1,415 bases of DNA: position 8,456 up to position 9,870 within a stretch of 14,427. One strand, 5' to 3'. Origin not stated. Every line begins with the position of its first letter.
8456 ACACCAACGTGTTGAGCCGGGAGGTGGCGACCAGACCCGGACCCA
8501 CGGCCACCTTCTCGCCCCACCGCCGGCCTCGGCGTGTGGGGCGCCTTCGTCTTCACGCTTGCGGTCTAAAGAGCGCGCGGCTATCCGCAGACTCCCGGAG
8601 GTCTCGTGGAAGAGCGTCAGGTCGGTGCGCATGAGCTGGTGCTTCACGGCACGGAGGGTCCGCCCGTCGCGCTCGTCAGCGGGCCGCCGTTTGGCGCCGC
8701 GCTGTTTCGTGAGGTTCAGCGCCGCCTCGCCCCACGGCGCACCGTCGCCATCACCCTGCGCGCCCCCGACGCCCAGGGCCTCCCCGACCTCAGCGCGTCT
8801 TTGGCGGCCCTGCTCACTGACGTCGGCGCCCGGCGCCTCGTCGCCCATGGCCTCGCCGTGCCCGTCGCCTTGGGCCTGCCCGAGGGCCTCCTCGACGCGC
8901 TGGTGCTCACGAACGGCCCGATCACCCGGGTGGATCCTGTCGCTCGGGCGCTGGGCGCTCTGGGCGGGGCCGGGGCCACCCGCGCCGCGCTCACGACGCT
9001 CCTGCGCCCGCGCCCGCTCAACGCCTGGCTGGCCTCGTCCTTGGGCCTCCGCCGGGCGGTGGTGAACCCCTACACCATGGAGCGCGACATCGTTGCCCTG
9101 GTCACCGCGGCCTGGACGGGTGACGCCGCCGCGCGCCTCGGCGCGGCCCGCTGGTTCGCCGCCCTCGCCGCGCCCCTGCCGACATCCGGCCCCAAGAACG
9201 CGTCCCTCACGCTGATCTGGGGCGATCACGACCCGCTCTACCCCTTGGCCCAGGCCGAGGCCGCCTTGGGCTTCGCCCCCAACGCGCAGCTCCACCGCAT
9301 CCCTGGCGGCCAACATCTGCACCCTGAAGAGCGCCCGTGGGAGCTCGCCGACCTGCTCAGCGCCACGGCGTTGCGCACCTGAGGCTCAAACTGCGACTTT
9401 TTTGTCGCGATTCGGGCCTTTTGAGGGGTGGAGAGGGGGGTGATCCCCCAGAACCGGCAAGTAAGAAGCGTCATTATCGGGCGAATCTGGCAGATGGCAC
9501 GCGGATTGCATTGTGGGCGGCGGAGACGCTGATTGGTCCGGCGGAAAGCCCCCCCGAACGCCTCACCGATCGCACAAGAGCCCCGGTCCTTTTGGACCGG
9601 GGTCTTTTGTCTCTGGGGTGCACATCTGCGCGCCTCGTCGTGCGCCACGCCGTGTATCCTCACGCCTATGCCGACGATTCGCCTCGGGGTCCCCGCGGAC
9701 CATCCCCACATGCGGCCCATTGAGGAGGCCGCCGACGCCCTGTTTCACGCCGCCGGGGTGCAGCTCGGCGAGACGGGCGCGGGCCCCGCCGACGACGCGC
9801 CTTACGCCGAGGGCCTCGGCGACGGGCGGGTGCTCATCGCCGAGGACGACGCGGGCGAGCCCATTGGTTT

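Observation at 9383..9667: About 230-nt non-coding leader ending in a canonical intrinsic terminator just upstream of the GNAT gene: candidate riboswitch/attenuator or sRNA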

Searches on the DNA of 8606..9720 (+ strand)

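Call 4: search_rna_families(source=window, start=9330, end=9720, threshold=evalue, max_evalue=10, show_alignments=3)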
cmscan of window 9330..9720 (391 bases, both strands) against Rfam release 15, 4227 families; matches with E-value up to 10: 3.
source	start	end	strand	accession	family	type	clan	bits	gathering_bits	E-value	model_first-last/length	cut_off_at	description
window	9512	9611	+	RF00021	Spot_42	Gene; sRNA;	-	17.2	80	0.72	1-115/115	no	Spot 42 RNA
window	9537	9610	+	RF02837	anti-hemB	Gene; sRNA;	-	16.4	49.5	0.22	1-81/81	no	Burkholderia RNA 7 (anti-hemB)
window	9414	9446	+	RF02207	WT1-AS_5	Gene; lncRNA;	-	10.3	80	5.6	1-79/79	no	WT1 antisense RNA conserved region 5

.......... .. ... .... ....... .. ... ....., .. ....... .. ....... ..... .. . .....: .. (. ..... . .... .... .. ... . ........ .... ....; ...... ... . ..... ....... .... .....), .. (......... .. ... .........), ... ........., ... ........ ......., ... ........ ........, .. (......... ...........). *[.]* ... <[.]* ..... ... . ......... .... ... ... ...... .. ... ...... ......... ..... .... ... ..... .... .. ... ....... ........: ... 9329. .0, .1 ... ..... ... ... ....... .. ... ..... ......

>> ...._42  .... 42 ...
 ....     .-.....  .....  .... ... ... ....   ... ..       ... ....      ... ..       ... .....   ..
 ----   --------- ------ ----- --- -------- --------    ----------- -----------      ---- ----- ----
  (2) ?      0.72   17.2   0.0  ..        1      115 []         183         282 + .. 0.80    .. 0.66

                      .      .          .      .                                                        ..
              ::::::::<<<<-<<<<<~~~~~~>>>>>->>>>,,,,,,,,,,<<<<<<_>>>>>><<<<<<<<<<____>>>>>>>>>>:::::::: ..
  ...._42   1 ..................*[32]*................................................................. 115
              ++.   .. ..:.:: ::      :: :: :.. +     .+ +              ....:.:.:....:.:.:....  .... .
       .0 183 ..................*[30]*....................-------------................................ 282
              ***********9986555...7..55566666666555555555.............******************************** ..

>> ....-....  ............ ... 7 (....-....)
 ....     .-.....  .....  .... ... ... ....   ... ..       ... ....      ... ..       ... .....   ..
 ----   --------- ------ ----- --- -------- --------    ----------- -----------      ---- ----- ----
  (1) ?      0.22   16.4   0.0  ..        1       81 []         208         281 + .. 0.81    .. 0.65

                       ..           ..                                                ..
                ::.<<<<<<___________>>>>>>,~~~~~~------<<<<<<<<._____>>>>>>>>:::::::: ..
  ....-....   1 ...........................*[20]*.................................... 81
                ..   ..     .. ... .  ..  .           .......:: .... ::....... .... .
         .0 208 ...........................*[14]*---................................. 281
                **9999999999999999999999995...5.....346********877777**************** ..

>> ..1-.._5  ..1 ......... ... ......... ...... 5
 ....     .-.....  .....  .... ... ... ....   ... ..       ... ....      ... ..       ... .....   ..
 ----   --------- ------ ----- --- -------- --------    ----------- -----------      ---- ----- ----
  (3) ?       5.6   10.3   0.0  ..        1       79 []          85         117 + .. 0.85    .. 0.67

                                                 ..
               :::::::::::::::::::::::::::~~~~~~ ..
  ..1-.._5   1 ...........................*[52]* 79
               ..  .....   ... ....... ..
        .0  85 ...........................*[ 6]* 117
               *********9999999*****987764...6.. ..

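Call 59: build_rna_model(alignment_id=A4)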
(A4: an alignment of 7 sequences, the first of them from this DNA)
Model R1 built from alignment A4 (7 sequences, 115 columns); structure: RNAalifold consensus.
model positions 98; base pairs 20; branch points 2; effective number of sequences 2.23; information 0.59 bits per position. Calibrated on 0.2 Mb of random sequence (short: E-values are rough).
structure used (alignment columns):
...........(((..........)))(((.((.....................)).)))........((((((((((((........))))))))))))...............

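Call 60: search_with_rna_model(model_id=R1, sources=[window, L001, L006, L009, L012, L013, L014, L015, L016, L017, L018, L019, L020, L021, L022, L038, L039, L040, L023, L025, L028, L030, L032, L036], max_evalue=1, make_alignment=true)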
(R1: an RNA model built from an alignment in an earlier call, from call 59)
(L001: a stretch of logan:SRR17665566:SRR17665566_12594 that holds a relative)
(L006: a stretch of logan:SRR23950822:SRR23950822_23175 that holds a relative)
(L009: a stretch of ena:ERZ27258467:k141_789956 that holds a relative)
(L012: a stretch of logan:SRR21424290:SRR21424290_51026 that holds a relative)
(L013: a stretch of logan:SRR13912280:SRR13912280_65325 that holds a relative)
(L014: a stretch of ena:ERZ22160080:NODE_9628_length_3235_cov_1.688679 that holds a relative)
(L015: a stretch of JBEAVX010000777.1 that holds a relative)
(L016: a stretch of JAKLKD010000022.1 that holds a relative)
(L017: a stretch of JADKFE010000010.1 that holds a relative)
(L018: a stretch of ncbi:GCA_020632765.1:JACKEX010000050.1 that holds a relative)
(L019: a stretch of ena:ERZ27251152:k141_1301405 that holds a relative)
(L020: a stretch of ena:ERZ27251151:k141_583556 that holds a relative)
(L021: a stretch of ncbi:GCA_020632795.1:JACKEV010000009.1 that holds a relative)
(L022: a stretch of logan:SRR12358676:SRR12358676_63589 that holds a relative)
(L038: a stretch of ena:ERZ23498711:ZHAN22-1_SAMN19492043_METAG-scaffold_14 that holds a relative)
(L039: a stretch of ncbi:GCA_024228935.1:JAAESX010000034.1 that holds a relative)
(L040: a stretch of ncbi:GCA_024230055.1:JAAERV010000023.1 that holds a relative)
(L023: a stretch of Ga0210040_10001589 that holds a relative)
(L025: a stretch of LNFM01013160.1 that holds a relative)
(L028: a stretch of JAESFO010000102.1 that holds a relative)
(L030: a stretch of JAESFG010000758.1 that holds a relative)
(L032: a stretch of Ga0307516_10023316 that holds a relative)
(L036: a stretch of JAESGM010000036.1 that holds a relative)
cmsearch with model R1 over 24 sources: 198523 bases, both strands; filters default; matches with E-value up to 1: 45.
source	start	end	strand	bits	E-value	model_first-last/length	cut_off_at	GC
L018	4893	4995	+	84.5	1.3e-17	1-98/98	no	0.65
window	9520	9619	+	83.5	2.4e-17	1-98/98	no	0.65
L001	8139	8238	+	83.5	2.4e-17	1-98/98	no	0.65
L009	2808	2907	+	83.5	2.4e-17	1-98/98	no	0.65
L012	1710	1809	+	83.5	2.4e-17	1-98/98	no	0.65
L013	1985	2084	+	83.5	2.4e-17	1-98/98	no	0.65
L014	2441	2540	+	83.5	2.4e-17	1-98/98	no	0.65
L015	6446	6545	-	83.5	2.4e-17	1-98/98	no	0.65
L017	3479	3578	-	83.5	2.4e-17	1-98/98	no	0.65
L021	4892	4988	+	82.8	3.4e-17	1-98/98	no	0.69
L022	2758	2854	+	82.8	3.4e-17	1-98/98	no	0.69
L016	3100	3199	+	82.6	3.7e-17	1-98/98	no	0.64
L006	2828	2927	+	82.6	3.8e-17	1-98/98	no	0.65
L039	4271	4368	+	80.1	1.4e-16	1-98/98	no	0.66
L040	4271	4368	+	80.1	1.4e-16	1-98/98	no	0.66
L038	4379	4469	+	80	1.5e-16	1-98/98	no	0.65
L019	4902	5001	+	76.3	1.1e-15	1-98/98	no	0.69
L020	4211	4310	+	76.3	1.1e-15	1-98/98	no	0.69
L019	4949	5049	-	21.5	0.0072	1-98/98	no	0.7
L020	4258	4358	-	21.5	0.0072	1-98/98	no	0.7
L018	4938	5029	-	20.5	0.012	1-98/98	no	0.64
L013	2028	2101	-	20.3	0.014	1-98/98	no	0.64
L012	1753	1848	-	20.1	0.015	1-98/98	no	0.61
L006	2871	2976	-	18.4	0.039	1-98/98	no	0.72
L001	8182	8280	-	18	0.046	1-98/98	no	0.64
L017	3432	3535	+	17.8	0.052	1-98/98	no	0.62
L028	6607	6674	-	17.8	0.053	1-98/98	no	0.63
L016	3143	3243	-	17.6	0.059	1-98/98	no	0.66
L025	9175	9256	+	17.5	0.061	1-98/98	no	0.67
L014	2484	2592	-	17.4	0.066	1-98/98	no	0.61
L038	4416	4522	-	16.5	0.11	1-98/98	no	0.65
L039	4329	4355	-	16.5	0.11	58-85/98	no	0.74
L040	4329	4355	-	16.5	0.11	58-85/98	no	0.74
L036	3242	3313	+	16.4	0.11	1-98/98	no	0.67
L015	6406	6502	+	16.4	0.11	1-98/98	no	0.64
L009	2851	2926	-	16.3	0.12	1-98/98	no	0.61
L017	2692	2764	+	15.9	0.14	1-98/98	no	0.71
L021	4937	5030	-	15.3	0.2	1-98/98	no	0.7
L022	2803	2896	-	15.3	0.2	1-98/98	no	0.7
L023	44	128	-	14.9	0.25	1-98/98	no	0.67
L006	4663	4749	+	13.7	0.47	1-98/98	no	0.69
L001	7994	8096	-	13.3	0.59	1-98/98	no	0.55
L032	380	471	+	12.9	0.74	1-98/98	no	0.68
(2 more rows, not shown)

Alignment A5: 45 matches aligned to the model, 175 columns, each read 5' to 3' on its own strand. Consensus structure (alignment columns), stored with it:
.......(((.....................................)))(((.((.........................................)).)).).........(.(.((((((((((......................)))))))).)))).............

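Call 68: search_rna_families(sources=[L018, L019, L021, L038, L039], threshold=evalue, max_evalue=1)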
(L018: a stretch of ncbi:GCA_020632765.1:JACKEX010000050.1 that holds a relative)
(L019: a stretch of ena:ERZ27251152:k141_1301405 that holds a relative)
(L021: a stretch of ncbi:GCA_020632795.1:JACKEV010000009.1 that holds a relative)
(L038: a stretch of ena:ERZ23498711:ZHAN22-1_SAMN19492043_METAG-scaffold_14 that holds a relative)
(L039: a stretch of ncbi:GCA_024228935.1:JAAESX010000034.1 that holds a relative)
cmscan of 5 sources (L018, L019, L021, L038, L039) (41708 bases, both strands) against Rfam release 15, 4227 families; matches with E-value up to 1: 2.
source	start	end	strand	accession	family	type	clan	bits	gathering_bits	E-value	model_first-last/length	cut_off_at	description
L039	5835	5875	+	RF02673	scr4677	Gene; sRNA;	-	23.9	41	0.016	1-246/246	no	Streptomyces sRNA 4677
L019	4964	4985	-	RF01322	CRISPR-DR9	Gene; CRISPR;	-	22.8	45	0.92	5-26/37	no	CRISPR RNA direct repeat element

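Call 69: search_with_rna_model(model_id=R1, sources=[window, L006, L016, L018, L019, L021, L038, L039], max_evalue=1e-10, make_alignment=true, show_alignments=0)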
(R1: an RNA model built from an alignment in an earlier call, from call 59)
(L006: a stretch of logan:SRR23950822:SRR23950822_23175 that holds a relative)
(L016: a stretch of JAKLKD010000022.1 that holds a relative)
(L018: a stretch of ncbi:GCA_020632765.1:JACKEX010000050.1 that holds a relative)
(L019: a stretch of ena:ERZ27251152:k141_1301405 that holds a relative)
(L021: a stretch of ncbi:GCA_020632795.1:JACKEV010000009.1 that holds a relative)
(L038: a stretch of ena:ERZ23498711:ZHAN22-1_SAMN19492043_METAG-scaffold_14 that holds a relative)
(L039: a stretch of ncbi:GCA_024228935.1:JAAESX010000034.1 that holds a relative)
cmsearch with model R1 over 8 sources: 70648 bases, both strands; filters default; matches with E-value up to 1e-10: 8.
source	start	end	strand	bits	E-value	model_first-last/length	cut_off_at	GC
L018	4893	4995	+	84.5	4.7e-18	1-98/98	no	0.65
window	9520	9619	+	83.5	8.4e-18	1-98/98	no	0.65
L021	4892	4988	+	82.8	1.2e-17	1-98/98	no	0.69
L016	3100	3199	+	82.6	1.3e-17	1-98/98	no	0.64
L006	2828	2927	+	82.6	1.4e-17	1-98/98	no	0.65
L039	4271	4368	+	80.1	5.1e-17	1-98/98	no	0.66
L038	4379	4469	+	80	5.5e-17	1-98/98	no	0.65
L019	4902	5001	+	76.3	4e-16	1-98/98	no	0.69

Alignment A6: 8 matches aligned to the model, 107 columns, each read 5' to 3' on its own strand. Consensus structure (alignment columns), stored with it:
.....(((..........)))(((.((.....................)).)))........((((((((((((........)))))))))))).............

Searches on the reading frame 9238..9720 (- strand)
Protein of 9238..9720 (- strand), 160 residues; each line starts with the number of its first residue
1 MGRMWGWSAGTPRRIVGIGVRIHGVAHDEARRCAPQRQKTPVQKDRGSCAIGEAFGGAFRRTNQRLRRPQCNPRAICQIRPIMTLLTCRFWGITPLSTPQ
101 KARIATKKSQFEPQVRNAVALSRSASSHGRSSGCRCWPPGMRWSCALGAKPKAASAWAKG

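Call 8: search_protein_families(library=pfam, proteins=[window:9238-9720:-], max_evalue=0.01)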
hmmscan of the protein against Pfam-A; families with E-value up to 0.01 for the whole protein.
window:9238-9720:- (160 aa): 0 families
